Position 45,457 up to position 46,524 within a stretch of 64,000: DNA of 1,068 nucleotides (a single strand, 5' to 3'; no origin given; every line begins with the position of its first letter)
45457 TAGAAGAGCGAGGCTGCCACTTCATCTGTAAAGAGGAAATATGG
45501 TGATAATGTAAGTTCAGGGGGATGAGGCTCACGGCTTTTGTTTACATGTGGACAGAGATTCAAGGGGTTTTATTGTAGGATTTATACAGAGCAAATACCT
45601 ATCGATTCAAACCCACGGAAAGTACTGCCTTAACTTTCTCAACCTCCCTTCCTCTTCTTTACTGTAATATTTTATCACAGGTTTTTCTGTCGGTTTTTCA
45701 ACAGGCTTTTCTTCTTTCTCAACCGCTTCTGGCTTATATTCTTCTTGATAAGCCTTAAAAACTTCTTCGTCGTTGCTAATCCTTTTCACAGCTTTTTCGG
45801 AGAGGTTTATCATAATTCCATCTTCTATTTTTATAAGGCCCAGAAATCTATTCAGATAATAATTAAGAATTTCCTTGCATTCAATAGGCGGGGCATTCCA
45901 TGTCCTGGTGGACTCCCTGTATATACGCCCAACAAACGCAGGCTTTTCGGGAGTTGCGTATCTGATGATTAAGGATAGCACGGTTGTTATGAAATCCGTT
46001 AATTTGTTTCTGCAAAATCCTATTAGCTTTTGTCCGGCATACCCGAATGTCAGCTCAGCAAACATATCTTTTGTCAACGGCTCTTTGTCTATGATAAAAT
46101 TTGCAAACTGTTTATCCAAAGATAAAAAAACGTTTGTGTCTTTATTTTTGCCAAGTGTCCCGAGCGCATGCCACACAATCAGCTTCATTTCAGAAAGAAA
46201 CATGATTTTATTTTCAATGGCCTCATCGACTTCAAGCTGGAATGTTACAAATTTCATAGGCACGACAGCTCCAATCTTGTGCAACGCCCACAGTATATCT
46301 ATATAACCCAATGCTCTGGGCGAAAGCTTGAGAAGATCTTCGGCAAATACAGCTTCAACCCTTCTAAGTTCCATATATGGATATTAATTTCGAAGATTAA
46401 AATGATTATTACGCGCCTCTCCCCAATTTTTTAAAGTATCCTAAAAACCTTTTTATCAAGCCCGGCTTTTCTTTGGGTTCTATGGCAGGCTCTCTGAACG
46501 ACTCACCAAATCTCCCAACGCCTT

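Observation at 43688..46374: Three paralogous unknown proteins downstream of the MinD/ParA gene: possible adaptor (ParB/McdB-like) family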

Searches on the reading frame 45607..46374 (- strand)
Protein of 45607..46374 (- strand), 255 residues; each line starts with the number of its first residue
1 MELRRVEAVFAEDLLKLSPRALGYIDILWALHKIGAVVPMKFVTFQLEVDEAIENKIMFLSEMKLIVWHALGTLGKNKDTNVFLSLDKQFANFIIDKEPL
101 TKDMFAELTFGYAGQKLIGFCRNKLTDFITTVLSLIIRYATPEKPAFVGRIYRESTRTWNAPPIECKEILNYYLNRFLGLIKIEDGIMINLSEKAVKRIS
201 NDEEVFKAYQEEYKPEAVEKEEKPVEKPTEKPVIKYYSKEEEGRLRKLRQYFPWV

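Call 4: search_protein_families(library=pfam, proteins=[window:45607-46374:-], max_evalue=0.1)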
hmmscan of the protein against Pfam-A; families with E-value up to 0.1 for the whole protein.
window:45607-46374:- (255 aa): 2 families
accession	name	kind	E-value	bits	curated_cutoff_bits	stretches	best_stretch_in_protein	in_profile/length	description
PF19932.4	DUF6395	-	0.069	13.6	25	0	155-247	85-172/174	Family of unknown function (DUF6395)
PF08293.16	MRP-S33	-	0.088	13.4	25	0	209-253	14-57/87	Mitochondrial ribosomal subunit S27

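Call 6: search_protein_families(library=ncbifam, proteins=[window:45607-46374:-], max_evalue=0.1)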
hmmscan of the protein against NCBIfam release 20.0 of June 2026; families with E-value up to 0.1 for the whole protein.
window:45607-46374:- (255 aa): 0 families

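Call 14: find_homologous_proteins(query=window:45607-46374:-, max_evalue=0.01)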
Query window:45607-46374:- (255 aa): 5 proteins with E <= 0.01 among 485 candidates.
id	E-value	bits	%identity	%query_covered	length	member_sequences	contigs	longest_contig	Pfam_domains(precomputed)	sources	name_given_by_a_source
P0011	1.5e-165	567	100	100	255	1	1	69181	-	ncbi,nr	ncbi:MAG: hypothetical protein HY051_00245 [Candidatus Aenigmarchaeota archaeon]|nr:hypothetical pro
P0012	1.9e-126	439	76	100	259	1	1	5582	-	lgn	-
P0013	8.9e-63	230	44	99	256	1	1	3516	-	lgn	-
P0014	1.8e-58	216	44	98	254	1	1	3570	-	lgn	-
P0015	1.5e-53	200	43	98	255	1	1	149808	-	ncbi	-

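Call 16: find_encoding_contigs(protein=P0015, flank=10000)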
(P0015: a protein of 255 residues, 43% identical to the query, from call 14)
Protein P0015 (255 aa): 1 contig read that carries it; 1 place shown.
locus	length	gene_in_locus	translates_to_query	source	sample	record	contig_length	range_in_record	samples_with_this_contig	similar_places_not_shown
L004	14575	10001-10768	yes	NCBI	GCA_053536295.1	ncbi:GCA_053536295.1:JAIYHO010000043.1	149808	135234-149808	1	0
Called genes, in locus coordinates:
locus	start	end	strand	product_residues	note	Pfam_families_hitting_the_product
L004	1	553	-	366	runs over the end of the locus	PF00091:Tubulin, PF12327:FtsZ_C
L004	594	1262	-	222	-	PF00254:FKBP_C, PF22199:FKBP26_IF, PF18046:FKBP26_C (weak)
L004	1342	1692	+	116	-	-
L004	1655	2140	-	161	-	-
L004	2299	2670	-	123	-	-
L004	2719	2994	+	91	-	-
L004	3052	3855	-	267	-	PF13672:PP2C_2 (weak)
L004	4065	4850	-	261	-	PF03575:Peptidase_S51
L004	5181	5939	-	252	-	PF01193:RNA_pol_L, PF01000:RNA_pol_A_bac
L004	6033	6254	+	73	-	-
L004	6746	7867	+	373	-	PF13560:HTH_31 (faint), PF01381:HTH_3 (faint)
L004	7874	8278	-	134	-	PF00411:Ribosomal_S11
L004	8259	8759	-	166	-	PF00163:Ribosomal_S4 (weak), PF01479:S4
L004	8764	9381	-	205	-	PF00416:Ribosomal_S13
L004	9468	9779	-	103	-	-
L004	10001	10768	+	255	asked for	-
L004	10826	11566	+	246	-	-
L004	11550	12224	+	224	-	-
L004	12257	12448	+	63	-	-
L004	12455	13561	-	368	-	PF01656:CbiA, PF06564:CBP_BcsQ (weak), PF09140:MipZ (weak), PF10609:ParA, PF13614:AAA_31, PF00142:Fer4_NifH (weak)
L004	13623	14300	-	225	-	PF00741:Gas_vesicle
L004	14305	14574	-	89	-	?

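Call 17: find_encoding_contigs(protein=P0014, flank=10000)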
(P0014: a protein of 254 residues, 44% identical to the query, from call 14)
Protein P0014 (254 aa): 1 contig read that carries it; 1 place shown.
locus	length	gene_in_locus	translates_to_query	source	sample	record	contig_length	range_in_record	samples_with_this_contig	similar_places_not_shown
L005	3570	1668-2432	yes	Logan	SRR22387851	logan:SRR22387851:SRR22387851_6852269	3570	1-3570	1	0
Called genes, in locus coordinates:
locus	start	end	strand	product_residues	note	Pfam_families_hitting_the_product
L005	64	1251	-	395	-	PF00589:Phage_integrase, PF22823:MrpR_C_cat (weak)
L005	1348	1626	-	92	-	-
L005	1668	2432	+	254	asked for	-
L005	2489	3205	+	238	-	-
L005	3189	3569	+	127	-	?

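Call 44: list_cluster_members(proteins=[P0015, P0025, P0011])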
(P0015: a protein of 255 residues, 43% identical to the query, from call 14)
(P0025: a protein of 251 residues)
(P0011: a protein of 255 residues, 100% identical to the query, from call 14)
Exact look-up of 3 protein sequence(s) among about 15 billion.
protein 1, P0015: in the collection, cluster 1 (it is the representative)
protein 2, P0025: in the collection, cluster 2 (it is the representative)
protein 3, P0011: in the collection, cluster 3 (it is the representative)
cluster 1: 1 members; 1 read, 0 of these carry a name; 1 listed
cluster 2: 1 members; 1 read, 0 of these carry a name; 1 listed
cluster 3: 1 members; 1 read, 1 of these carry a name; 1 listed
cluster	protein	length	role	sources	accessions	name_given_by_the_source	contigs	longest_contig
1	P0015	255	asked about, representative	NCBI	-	-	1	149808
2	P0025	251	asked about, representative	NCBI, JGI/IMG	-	-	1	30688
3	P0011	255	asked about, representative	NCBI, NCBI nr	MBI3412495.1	MAG: hypothetical protein HY051_00245 [Candidatus Aenigmarchaeota archaeon] | hypothetical protein [Candidatus Aenigmarchaeota archaeon]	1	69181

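Call 54: predict_structure(alignment_id=A4)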
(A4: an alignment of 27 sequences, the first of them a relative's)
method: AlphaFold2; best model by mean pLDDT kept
length: 255 residues; sequences in the alignment: 27
mean_pLDDT: 88.2   pTM: 0.76
mean pLDDT of the five models: 88.2, 86.7, 86.2, 86.0, 85.5
residues with pLDDT >= 90: 179; 70-90: 42; 50-70: 29; < 50: 5
segments of 3 or more residues with pLDDT < 50: 219-222
pLDDT, mean of each block of 10 residues (from residue 1): 93 97 95 91 78 87 94 61 94 92 96 95 97 97 95 94 93 97 96 97 95 67 52 68 89 78
secondary structure, 60 per line:
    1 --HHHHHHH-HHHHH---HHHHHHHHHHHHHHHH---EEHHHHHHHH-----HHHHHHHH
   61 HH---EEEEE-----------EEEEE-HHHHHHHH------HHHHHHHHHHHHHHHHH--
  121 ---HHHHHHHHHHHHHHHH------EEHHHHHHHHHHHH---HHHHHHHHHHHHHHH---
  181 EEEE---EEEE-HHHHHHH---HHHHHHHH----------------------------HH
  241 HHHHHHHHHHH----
elements in order: H3-9 H11-15 H19-34 H40-47 H53-62 E66-70 E82-86 H88-95 H102-118 H124-139 H148-159 H163-177 E181-184 E188-191 H193-199 H203-210 H239-251

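Call 56: fold_search(model_id=the predicted structure, library=pdb)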
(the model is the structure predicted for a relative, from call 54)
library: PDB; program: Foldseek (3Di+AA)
matches with E <= 10: 557; with E <= 0.001: 0
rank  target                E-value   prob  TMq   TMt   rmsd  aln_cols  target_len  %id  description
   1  6f40_O                1.9e-02  0.66  0.22  0.12  19.0       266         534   10  RNA Polymerase III open complex (released 2018-01-17)
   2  7z1l_O                2.4e-02  0.72  0.23  0.12  19.8       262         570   10  Structure of yeast RNA Polymerase III Pre-Termination Complex (PTC) (released 2022-08-31)
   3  7z1o_O                2.9e-02  0.69  0.23  0.12  19.6       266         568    7  Structure of yeast RNA Polymerase III PTC + NTPs (released 2022-08-31)
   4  5yi0_A                4.8e-02  0.99  0.24  0.40  10.5       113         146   17  Structure of Lactococcus lactis ZitR, C30AH42A mutant (released 2017-12-06)
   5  4yif_B                7.7e-02  0.98  0.27  0.45  12.3       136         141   13  Crystal structure of Rv0880 (released 2015-06-10)
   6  6tut_O                8.6e-02  0.51  0.24  0.12  20.9       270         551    8  Cryo-EM structure of the RNA Polymerase III-Maf1 complex (released 2020-02-19)
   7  3bdd_A                9.0e-02  0.98  0.24  0.41  10.9       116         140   16  CRYSTAL STRUCTURE OF A PUTATIVE MULTIPLE ANTIBIOTIC-RESISTANCE REPRESSOR (SSU05_1136) FROM STREPTOCOCCUS SUIS 89/1591  (released 2007-12-04)
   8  5gpy_A                9.0e-02  0.75  0.24  0.33  14.7       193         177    8  Crystal structure of the human TFIIE complex (released 2016-11-02)
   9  1fpq                  1.1e-01  0.72  0.27  0.22  11.8       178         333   12  CRYSTAL STRUCTURE ANALYSIS OF SELENOMETHIONINE SUBSTITUTED CHALCONE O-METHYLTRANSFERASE (released 2001-03-07)
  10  6pcp_A                1.2e-01  0.95  0.26  0.44  10.2       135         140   17  Mechanism for regulation of DNA binding of Bordetella bronchiseptica BpsR by 6-hydroxynicotinic acid (released 2019-11-06)
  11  5x11_E                1.2e-01  0.77  0.25  0.33  17.6       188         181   12  Crystal structure of Bacillus subtilis PadR in complex with operator DNA (released 2017-11-22)
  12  9sfa_A                1.3e-01  0.57  0.26  0.22  11.0       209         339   10  Cyclic nucleotide binding transcription factor Bd2879 - apo form (released 2025-10-22)
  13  7z0h_O                1.3e-01  0.28  0.21  0.11  19.6       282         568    9  Structure of yeast RNA Polymerase III-Ty1 integrase complex at 2.6 A (focus subunit AC40). (released 2023-04-05)
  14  5aip_B                1.4e-01  0.94  0.25  0.45  12.3       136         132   15  Crystal structure of NadR in complex with 4-hydroxyphenylacetate (released 2016-03-02)
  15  4jba_B                1.4e-01  0.94  0.25  0.45  11.9       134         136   14  Crystal Structure of the Oxidized Form of MarR from E.coli (released 2013-10-16)
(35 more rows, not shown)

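Call 62: search_protein_families(library=pfam, alignment_id=A4, max_evalue=5)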
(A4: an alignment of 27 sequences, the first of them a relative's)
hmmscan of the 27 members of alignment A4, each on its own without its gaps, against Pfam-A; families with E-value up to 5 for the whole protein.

A. member 1, P0011 (255 aa): 2 families
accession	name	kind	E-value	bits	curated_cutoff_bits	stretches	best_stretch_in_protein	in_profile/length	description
PF19932.4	DUF6395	-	0.069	13.6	25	1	155-247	85-172/174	Family of unknown function (DUF6395)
PF08293.16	MRP-S33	-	0.088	13.4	25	1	209-253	14-57/87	Mitochondrial ribosomal subunit S27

B. families by the number of members that match (of 27 scanned): 13 families
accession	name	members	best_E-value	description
PF08293.16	MRP-S33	2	0.024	Mitochondrial ribosomal subunit S27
PF25137.1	ADH_Fe_C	2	0.11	Fe-containing alcohol dehydrogenase family, C-terminal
PF12290.13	DUF3802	1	0.0056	Protein of unknown function (DUF3802)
PF03086.20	DUF240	1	0.03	Domain of unknown function (DUF240)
PF22822.1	MrpR_N_CB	1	0.054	MrpR, N-terminal core-binding domain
PF19932.4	DUF6395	1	0.069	Family of unknown function (DUF6395)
PF05932.18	CesT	1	0.073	Tir chaperone protein (CesT) family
PF05838.17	Glyco_hydro_108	1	0.098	Glycosyl hydrolase 108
PF11534.13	HTHP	1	0.11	Hexameric tyrosine-coordinated heme protein (HTHP)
PF17952.6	Cas6_N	1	0.14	Cas6 N-terminal domain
PF10866.13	DUF2704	1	0.15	Protein of unknown function (DUF2704)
PF04101.22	Glyco_tran_28_C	1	0.21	Glycosyltransferase family 28 C-terminal domain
PF09821.14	AAA_assoc_C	1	0.21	C-terminal AAA-associated domain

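Call 87: search_protein_families(library=padloc, proteins=[window:45607-46374:-], max_evalue=0.01)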
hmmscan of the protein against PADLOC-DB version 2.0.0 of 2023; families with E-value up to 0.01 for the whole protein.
window:45607-46374:- (255 aa): 0 families

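Call 88: search_protein_families(library=phrogs, proteins=[window:45607-46374:-], max_evalue=0.01)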
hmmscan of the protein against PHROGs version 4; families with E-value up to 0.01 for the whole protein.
window:45607-46374:- (255 aa): 0 families

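Call 93: search_solved_structures(query=A4, max_evalue=10)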
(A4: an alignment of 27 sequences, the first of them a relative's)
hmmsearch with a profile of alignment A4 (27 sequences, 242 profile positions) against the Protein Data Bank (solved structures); distinct sequences matched with E-value up to 10: 1.
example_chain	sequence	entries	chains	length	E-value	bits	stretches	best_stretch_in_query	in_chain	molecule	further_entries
8ga6_A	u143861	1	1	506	0.011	18.3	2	69-135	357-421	THR6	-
